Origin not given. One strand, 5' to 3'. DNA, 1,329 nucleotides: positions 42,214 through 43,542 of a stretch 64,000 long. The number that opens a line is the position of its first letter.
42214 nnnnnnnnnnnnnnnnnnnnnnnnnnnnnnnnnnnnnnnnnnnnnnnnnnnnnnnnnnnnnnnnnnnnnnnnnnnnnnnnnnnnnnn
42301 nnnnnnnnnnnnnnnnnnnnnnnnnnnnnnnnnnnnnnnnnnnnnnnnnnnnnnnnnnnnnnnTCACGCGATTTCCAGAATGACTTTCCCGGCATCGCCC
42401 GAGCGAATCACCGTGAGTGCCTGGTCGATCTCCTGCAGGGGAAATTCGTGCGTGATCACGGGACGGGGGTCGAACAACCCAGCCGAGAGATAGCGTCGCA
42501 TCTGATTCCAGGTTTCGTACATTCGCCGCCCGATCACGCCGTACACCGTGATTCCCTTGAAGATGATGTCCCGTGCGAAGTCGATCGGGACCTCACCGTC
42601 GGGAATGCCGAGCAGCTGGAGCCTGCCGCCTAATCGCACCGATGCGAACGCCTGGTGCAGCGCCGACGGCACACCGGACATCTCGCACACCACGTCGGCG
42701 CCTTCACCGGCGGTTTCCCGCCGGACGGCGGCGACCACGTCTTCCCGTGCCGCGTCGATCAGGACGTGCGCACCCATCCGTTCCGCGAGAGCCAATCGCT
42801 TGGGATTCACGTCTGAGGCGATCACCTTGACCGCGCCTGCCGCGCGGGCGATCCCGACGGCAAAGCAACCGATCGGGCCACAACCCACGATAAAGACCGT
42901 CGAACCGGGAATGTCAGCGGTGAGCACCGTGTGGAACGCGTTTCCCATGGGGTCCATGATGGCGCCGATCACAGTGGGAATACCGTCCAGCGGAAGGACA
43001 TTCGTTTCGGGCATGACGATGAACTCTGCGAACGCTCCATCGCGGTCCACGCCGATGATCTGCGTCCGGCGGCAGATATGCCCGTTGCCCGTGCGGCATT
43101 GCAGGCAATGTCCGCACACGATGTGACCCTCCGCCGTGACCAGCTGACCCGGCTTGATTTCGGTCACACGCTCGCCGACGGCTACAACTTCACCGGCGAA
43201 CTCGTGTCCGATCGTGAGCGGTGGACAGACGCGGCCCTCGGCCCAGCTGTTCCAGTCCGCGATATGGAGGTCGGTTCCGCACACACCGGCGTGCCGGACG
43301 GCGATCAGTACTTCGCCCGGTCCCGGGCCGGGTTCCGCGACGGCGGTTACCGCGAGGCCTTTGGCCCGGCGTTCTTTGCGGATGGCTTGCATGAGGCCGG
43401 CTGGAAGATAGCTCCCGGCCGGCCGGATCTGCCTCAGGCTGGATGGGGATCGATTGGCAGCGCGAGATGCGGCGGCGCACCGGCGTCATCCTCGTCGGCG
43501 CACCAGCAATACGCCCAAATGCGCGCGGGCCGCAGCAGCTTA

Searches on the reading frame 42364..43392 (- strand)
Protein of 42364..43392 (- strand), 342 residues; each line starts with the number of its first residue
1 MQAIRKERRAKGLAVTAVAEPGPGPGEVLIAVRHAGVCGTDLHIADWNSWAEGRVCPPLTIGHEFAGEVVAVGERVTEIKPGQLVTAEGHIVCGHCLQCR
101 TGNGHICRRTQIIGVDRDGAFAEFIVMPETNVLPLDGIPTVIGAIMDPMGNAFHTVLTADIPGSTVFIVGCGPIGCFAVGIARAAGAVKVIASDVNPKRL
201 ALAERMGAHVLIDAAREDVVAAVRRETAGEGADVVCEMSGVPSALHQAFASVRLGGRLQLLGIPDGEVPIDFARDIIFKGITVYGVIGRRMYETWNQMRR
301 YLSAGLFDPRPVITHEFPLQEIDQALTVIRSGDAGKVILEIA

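Call 84: search_protein_families(library=pfam, proteins=[window:42364-43392:-], max_evalue=0.00001)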
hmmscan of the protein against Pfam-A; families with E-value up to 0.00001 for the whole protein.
window:42364-43392:- (342 aa): 4 families
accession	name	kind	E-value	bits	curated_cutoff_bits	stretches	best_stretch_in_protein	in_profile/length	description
PF00107.32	ADH_zinc_N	-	7.4e-32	110.5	31.8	1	173-300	1-125/129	Zinc-binding dehydrogenase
PF08240.17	ADH_N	-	2.9e-29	101.8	23.5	1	24-135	1-102/104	Alcohol dehydrogenase GroES-like domain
PF13602.12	ADH_zinc_N_2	-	8.3e-09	36.9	27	1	206-339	1-134/134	Zinc-binding dehydrogenase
PF16912.11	Glu_dehyd_C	-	3.9e-08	33.5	34.9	1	159-327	27-199/211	Glucose dehydrogenase C-terminus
